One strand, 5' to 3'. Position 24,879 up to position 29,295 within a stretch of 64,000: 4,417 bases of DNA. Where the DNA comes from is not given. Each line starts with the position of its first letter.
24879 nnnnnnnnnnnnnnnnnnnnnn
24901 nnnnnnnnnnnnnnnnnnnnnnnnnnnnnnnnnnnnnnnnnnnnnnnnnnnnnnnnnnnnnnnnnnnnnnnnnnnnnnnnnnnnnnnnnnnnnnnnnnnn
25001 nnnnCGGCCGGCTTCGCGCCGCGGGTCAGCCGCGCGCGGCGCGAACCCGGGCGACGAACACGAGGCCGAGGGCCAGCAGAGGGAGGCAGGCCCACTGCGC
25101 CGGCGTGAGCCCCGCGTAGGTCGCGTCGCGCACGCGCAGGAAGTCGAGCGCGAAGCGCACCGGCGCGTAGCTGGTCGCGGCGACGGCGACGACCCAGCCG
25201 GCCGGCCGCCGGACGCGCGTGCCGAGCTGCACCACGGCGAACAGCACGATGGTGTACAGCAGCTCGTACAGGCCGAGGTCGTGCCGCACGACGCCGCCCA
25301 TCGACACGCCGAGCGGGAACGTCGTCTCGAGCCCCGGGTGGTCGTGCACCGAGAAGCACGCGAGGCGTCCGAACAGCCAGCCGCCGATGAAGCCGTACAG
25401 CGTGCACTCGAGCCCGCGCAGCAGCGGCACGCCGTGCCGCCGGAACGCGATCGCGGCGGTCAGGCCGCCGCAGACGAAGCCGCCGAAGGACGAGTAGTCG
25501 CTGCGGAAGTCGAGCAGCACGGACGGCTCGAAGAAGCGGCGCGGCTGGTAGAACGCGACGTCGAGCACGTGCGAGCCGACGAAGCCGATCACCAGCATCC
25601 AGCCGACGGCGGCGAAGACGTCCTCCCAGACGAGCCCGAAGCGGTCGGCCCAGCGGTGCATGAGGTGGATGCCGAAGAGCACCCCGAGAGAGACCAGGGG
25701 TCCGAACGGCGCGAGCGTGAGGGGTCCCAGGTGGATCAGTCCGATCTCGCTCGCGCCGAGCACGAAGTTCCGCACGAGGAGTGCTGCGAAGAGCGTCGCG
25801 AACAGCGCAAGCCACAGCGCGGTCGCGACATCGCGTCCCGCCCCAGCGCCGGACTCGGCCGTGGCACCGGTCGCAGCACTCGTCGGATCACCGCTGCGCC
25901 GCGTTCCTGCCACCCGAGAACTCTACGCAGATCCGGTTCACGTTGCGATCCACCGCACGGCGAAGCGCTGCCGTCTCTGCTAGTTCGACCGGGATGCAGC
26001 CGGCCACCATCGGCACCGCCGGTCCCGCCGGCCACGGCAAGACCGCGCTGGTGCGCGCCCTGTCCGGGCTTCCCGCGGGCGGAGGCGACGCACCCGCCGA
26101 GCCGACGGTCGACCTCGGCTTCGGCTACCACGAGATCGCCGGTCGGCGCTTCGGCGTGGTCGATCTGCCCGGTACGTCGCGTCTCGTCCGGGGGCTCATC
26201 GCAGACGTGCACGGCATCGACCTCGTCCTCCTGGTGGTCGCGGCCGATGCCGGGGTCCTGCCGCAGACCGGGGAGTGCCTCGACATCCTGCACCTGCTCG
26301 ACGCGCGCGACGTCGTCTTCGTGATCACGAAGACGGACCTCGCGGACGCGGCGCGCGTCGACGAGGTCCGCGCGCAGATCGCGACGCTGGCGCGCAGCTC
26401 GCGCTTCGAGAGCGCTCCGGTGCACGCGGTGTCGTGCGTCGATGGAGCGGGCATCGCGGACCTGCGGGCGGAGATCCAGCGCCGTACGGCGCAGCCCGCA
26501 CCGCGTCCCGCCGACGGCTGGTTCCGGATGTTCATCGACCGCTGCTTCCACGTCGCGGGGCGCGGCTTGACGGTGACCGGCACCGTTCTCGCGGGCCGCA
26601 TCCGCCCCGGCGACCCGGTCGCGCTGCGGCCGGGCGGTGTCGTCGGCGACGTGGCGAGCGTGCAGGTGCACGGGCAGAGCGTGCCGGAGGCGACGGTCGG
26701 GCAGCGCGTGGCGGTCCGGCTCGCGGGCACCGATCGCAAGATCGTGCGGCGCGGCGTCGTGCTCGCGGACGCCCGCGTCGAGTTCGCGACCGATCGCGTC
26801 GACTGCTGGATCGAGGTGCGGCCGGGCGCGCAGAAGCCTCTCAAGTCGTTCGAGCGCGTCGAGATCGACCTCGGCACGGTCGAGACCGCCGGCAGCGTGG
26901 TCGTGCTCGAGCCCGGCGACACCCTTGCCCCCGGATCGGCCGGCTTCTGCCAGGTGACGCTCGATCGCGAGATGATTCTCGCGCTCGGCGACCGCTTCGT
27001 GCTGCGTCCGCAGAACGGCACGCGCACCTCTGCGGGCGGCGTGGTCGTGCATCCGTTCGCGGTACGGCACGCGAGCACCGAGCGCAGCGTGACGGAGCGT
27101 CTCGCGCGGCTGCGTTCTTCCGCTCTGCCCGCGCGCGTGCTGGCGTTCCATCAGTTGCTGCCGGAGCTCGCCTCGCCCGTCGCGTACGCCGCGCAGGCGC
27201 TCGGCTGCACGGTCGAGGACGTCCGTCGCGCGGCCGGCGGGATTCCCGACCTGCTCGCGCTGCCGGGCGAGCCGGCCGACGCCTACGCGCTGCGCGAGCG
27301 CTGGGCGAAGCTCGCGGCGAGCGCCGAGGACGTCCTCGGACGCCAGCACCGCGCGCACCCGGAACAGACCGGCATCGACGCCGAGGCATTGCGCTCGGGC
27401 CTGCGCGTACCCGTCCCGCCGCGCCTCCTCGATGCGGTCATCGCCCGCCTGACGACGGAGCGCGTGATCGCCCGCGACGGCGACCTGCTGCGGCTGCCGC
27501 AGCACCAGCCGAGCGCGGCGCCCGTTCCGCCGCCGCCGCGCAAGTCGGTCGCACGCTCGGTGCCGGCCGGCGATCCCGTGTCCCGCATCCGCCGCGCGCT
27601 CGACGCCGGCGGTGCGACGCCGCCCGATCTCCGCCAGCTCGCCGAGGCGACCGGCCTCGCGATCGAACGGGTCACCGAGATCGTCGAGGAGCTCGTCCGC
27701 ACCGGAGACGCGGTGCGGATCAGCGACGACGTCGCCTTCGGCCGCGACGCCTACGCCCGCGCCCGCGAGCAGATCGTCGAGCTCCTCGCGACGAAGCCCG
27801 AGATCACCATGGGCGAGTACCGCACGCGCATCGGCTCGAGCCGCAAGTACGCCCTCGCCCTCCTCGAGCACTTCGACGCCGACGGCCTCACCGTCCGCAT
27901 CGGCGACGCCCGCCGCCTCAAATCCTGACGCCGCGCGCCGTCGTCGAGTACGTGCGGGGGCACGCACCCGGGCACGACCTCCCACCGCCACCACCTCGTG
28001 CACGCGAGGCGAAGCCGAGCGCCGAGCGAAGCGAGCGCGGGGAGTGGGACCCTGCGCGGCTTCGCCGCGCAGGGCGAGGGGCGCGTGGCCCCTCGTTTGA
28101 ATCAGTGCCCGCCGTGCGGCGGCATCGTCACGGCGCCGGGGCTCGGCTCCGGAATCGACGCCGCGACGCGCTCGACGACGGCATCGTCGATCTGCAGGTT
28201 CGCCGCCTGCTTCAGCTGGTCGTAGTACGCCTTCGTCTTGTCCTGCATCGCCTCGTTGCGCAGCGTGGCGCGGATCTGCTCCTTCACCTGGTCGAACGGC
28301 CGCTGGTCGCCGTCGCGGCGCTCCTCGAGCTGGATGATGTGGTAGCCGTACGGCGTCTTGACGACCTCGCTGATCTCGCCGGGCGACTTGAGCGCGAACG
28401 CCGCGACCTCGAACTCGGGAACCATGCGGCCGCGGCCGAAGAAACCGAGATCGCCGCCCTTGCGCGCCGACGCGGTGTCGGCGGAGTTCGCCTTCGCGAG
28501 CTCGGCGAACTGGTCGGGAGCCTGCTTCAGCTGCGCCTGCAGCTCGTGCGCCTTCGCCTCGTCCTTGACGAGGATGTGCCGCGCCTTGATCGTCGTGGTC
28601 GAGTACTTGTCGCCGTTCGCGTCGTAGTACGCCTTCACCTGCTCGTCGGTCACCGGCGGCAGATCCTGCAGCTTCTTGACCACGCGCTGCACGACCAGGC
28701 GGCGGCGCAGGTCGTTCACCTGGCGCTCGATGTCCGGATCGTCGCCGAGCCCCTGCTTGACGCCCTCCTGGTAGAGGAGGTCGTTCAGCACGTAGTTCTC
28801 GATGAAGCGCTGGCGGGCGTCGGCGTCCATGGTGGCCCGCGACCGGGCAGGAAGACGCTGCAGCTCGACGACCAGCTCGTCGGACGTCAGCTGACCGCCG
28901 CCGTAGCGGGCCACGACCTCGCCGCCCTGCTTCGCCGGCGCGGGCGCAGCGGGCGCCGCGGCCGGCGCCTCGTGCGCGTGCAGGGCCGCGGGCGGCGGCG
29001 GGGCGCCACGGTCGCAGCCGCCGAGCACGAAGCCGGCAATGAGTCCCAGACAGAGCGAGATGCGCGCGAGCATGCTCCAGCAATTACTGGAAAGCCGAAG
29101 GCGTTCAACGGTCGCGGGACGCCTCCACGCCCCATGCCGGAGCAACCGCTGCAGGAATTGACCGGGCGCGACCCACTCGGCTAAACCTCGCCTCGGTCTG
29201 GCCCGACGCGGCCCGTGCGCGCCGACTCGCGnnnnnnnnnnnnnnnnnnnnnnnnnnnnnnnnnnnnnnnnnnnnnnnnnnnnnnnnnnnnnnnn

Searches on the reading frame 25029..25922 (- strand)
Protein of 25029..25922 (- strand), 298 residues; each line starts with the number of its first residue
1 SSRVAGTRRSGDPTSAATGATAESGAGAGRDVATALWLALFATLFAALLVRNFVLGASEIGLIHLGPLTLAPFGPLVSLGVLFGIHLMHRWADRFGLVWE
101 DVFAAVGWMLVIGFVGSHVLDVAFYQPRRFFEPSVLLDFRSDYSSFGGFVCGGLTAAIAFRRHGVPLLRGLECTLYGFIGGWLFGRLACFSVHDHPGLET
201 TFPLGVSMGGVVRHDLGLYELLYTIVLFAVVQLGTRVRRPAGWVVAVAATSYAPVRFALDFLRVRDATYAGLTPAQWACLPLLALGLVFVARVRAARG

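Call 69: search_protein_families(library=pfam, proteins=[window:25029-25922:-], max_evalue=0.0001)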
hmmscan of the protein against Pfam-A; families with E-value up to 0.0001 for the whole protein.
window:25029-25922:- (298 aa): 1 family
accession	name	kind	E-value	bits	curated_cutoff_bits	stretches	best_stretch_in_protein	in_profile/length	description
PF01790.23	LGT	-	6.9e-25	88.2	24.9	1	62-291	3-239/240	Prolipoprotein diacylglyceryl transferase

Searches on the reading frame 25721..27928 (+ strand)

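Call 22: search_protein_families(library=pfam, proteins=[window:25721-27928:+], max_evalue=0.001)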
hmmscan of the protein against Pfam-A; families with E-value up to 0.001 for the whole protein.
window:25721-27928:+ (735 aa): 7 families
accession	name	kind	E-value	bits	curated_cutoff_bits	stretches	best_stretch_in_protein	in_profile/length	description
PF09107.17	SelB-wing_3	-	3e-17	62.3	23.2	1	688-733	2-47/47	Elongation factor SelB, winged helix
PF00009.33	GTP_EFTU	-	8.1e-15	55.3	26.5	1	134-253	61-183/188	Elongation factor Tu GTP binding domain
PF25461.1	Beta-barrel_SelB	-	1.9e-10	41.4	27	1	366-447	6-78/80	Selenocysteine-specific elongation factor, beta-barrel domain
PF09106.17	SelB-wing_2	-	7.2e-10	39.3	22.3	1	539-592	4-57/57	Elongation factor SelB, winged helix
PF14578.12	GTP_EFTU_D4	-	8.9e-08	32.4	23.8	1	285-337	20-73/86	Elongation factor Tu domain 4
PF03144.31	GTP_EFTU_D2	-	2.2e-07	31.6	30.3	1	282-348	1-72/73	Elongation factor Tu domain 2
PF01926.29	MMR_HSR1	-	0.00028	21.4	21.9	1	97-204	2-113/113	50S ribosome-binding GTPase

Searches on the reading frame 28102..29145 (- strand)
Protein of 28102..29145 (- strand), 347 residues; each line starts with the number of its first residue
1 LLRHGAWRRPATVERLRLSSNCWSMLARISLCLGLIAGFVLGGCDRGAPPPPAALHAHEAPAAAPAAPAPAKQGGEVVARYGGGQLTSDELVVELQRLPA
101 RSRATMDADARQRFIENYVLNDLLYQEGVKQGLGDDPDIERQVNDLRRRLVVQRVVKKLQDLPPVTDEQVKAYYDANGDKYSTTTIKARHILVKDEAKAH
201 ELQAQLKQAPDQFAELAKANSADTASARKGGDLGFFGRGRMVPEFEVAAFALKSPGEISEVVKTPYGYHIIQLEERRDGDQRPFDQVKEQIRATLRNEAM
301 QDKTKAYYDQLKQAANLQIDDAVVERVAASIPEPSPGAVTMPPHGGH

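Call 22: search_protein_families(library=pfam, proteins=[window:28102-29145:-], max_evalue=0.001)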
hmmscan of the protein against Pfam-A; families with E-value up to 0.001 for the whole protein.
window:28102-29145:- (347 aa): 3 families
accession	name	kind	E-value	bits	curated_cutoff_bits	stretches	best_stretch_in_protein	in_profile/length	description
PF13616.12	Rotamase_3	-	1.3e-25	90.7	22.5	1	182-276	12-115/116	PPIC-type PPIASE domain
PF00639.27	Rotamase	-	4.4e-25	88.9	21.7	1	196-274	19-96/97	PPIC-type PPIASE domain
PF13145.12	Rotamase_2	-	3.4e-22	80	27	1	165-289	1-121/121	PPIC-type PPIASE domain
